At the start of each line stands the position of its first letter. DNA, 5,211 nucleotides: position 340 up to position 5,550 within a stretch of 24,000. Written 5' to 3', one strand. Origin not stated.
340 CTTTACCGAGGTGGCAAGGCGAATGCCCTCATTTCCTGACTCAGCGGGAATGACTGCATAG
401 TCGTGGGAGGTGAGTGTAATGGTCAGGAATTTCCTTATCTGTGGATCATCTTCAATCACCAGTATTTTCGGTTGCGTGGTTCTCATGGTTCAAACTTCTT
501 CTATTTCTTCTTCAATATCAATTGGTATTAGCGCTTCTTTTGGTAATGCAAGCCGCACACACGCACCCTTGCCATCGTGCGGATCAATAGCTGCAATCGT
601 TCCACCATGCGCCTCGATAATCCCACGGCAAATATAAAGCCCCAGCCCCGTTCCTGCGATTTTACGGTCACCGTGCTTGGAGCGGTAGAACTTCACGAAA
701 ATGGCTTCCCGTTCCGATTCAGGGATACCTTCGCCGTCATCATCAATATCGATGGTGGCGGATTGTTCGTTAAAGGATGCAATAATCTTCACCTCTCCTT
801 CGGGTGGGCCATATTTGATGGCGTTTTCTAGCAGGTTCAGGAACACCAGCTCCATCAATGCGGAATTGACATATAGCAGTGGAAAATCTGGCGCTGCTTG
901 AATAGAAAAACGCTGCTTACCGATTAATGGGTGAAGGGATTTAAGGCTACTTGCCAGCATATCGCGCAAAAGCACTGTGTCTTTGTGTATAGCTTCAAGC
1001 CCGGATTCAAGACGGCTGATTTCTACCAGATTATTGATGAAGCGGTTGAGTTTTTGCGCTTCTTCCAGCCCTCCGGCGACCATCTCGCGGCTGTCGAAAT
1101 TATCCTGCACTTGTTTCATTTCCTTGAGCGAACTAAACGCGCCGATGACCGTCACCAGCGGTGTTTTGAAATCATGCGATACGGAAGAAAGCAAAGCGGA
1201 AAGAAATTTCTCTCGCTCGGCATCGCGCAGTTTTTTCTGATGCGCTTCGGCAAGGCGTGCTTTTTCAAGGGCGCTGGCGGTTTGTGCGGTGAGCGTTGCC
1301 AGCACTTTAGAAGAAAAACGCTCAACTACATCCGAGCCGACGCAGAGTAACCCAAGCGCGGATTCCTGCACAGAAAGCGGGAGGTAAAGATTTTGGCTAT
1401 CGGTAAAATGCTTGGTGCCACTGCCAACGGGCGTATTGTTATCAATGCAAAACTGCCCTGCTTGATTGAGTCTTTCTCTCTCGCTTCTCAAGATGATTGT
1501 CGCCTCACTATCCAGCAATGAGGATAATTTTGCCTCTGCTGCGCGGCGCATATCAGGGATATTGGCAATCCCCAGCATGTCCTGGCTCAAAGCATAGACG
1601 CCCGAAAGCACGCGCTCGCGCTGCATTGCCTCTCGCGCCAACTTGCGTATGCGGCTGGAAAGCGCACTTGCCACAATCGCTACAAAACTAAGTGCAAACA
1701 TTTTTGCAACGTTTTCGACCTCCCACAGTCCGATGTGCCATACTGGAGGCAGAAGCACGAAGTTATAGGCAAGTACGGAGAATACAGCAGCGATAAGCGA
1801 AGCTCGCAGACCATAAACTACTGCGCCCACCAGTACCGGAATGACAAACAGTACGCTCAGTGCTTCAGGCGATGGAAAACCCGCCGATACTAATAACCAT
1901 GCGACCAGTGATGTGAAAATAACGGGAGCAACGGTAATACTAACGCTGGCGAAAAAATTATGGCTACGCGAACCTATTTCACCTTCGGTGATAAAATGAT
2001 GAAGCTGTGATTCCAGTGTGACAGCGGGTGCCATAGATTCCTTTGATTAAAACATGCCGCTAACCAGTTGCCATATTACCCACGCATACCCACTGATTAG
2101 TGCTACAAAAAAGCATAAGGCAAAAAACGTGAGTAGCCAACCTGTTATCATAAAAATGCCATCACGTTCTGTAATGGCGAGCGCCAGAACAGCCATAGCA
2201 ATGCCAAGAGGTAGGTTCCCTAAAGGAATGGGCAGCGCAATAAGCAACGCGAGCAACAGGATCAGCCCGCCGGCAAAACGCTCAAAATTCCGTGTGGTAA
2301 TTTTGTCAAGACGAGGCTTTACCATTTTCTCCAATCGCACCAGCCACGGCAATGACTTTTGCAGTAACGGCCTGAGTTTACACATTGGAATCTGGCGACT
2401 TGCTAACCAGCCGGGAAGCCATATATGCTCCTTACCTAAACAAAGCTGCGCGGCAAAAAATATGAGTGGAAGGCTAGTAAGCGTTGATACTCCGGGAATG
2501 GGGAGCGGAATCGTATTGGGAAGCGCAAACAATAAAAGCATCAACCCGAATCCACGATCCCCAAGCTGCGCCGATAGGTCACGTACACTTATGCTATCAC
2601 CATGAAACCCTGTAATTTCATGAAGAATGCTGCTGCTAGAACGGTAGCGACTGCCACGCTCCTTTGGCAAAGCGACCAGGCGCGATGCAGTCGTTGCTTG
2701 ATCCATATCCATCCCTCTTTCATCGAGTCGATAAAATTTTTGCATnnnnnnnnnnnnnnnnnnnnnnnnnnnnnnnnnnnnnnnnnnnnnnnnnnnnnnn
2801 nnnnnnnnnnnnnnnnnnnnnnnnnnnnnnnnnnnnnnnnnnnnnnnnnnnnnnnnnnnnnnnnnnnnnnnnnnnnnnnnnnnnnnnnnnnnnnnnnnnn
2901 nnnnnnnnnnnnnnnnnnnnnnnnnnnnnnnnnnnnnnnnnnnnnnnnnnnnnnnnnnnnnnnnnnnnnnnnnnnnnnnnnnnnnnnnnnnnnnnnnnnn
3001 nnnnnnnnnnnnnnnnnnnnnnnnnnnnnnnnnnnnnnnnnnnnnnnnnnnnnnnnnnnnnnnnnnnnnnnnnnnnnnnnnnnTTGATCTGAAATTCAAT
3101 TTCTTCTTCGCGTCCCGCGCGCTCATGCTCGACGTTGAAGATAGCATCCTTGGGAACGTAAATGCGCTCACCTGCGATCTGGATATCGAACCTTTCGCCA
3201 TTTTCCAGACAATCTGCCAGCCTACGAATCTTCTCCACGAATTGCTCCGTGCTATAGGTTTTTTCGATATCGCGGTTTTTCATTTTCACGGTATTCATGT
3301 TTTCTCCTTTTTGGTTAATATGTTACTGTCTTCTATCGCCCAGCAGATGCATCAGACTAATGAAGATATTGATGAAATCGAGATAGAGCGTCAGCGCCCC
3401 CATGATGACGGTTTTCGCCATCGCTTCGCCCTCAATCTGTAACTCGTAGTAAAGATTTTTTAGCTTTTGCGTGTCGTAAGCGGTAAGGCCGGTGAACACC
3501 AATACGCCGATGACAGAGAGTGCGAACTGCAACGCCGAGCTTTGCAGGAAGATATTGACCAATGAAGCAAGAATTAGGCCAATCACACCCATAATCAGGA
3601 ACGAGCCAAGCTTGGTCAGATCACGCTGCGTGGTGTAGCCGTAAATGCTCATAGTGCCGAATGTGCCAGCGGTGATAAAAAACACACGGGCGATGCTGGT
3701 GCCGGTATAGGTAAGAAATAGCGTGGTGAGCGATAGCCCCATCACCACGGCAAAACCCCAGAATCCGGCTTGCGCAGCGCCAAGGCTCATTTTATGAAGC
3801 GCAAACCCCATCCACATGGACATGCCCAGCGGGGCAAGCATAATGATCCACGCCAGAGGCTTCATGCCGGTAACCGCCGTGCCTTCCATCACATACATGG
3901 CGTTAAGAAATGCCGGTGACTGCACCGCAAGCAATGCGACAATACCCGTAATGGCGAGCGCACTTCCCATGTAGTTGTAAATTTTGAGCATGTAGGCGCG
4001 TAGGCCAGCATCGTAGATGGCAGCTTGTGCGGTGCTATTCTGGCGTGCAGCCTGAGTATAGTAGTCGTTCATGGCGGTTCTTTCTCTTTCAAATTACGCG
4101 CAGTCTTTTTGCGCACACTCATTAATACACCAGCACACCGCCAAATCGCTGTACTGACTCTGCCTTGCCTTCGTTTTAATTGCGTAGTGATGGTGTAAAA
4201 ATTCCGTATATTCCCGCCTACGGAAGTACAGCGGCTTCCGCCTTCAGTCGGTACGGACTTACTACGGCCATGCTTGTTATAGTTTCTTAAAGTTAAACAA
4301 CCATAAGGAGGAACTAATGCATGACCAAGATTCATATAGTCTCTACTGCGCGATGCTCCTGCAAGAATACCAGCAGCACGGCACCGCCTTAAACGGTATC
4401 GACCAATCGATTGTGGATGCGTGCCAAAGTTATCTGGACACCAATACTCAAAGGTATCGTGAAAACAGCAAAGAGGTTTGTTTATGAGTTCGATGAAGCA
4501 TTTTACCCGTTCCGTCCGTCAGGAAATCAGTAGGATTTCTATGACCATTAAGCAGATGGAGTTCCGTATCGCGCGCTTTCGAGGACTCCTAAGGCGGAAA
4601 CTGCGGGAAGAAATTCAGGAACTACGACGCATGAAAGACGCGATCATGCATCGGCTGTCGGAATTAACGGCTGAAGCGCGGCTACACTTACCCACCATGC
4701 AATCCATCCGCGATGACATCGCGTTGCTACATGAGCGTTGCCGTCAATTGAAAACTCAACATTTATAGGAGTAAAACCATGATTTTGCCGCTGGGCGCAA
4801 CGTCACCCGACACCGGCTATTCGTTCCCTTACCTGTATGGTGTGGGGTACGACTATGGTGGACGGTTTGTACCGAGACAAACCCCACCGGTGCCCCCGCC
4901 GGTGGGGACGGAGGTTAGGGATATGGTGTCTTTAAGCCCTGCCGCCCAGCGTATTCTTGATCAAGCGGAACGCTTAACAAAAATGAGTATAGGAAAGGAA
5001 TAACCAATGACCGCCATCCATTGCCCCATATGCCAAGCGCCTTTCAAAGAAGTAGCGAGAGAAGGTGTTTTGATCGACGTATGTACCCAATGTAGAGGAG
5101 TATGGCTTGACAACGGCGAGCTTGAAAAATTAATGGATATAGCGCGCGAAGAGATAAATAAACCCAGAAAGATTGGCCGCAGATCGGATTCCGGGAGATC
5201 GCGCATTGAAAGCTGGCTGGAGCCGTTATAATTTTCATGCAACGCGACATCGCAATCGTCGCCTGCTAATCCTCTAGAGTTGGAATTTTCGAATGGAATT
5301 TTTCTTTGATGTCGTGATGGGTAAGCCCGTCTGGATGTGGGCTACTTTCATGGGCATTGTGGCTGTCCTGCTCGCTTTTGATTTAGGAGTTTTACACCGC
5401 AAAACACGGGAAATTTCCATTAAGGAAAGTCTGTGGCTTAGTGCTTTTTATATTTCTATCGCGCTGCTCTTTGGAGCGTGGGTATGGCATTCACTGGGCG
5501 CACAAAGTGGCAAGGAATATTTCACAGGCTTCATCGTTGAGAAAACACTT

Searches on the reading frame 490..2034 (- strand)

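Call 24: search_protein_families(library=pfam, proteins=[window:490-2034:-], max_evalue=0.00001)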
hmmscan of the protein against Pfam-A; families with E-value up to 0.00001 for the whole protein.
window:490-2034:- (514 aa): 3 families
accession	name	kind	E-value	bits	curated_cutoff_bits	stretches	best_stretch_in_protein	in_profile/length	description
PF02518.31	HATPase_c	-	7.3e-25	88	26.4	1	394-500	6-110/111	Histidine kinase-, DNA gyrase B-, and HSP90-like ATPase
PF13493.11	DUF4118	-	1e-16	61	28.4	1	33-139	3-107/107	Domain of unknown function (DUF4118)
PF00512.31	HisKA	-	3.1e-10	40.4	26.9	1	279-345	3-66/66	His Kinase A (phospho-acceptor) domain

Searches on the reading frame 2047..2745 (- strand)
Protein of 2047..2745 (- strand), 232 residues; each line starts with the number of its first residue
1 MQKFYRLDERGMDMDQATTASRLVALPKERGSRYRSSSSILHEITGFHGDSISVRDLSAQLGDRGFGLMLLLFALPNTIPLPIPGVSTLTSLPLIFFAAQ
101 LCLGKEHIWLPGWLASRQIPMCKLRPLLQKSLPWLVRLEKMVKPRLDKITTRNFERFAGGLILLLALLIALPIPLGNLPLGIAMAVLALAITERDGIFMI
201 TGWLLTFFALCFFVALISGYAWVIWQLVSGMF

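Call 24: search_protein_families(library=pfam, proteins=[window:2047-2745:-], max_evalue=0.00001)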
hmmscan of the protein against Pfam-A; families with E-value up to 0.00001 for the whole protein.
window:2047-2745:- (232 aa): 1 family
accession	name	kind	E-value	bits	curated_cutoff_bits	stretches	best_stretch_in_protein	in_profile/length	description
PF06055.17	ExoD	-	3.1e-53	180.2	23.8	1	38-214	2-179/180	Exopolysaccharide synthesis, ExoD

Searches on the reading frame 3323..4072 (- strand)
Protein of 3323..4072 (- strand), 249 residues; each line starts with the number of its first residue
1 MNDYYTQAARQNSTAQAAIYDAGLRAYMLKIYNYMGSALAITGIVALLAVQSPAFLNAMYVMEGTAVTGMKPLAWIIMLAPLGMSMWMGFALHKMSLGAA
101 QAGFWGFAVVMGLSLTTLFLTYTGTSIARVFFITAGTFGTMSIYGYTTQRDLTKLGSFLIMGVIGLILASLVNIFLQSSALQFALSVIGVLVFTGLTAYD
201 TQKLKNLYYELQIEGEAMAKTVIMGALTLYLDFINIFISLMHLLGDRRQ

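Call 24: search_protein_families(library=pfam, proteins=[window:3323-4072:-], max_evalue=0.00001)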
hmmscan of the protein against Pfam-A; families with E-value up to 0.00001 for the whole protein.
window:3323-4072:- (249 aa): 1 family
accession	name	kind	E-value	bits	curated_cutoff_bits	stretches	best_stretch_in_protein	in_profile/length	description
PF01027.25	Bax1-I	-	2.3e-60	204.4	34.1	1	25-244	1-207/207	Inhibitor of apoptosis-promoting Bax1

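Call 53: search_protein_families(library=ncbifam, proteins=[window:3323-4072:-], max_evalue=0.00001)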
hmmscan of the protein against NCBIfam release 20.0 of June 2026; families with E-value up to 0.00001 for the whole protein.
window:3323-4072:- (249 aa): 2 families
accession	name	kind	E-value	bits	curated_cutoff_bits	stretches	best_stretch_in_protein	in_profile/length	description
NF045951.1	MAG0110_fam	subfamily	1.3e-11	44.3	98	1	37-244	24-235/237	MAG0110 family membrane protein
NF007765.0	PRK10447.1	equivalog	6e-10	39.3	353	1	75-246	52-215/219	FtsH protease modulator YccA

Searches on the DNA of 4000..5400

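Call 49: search_rna_families(source=window, start=4000, end=5400, threshold=evalue, max_evalue=1)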
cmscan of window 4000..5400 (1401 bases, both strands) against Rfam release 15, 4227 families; matches with E-value up to 1: 0.
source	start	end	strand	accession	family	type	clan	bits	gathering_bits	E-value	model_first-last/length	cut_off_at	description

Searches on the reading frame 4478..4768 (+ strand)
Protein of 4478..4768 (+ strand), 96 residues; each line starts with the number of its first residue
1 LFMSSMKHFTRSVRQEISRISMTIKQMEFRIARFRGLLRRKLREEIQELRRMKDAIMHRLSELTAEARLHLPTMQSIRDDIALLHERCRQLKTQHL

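Call 77: search_protein_families(library=pfam, proteins=[window:4478-4768:+], max_evalue=0.01)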
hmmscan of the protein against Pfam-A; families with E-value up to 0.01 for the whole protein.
window:4478-4768:+ (96 aa): 1 family
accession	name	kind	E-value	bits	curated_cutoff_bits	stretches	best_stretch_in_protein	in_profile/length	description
PF14932.11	HAUS-augmin3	-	0.0087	16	29.4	1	40-69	83-112/260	HAUS augmin-like complex subunit 3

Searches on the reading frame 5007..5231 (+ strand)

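Call 77: search_protein_families(library=pfam, proteins=[window:5007-5231:+], max_evalue=0.01)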
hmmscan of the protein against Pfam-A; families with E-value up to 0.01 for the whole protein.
window:5007-5231:+ (74 aa): 1 family
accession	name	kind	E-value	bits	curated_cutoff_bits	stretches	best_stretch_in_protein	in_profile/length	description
PF13453.11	Zn_ribbon_TFIIB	-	8.5e-19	67.1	22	1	5-44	1-40/41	Transcription factor zinc-finger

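Call 79: search_protein_families(library=ncbifam, proteins=[window:5007-5231:+], max_evalue=0.001)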
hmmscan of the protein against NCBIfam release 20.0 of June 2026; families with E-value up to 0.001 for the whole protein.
window:5007-5231:+ (74 aa): 0 families
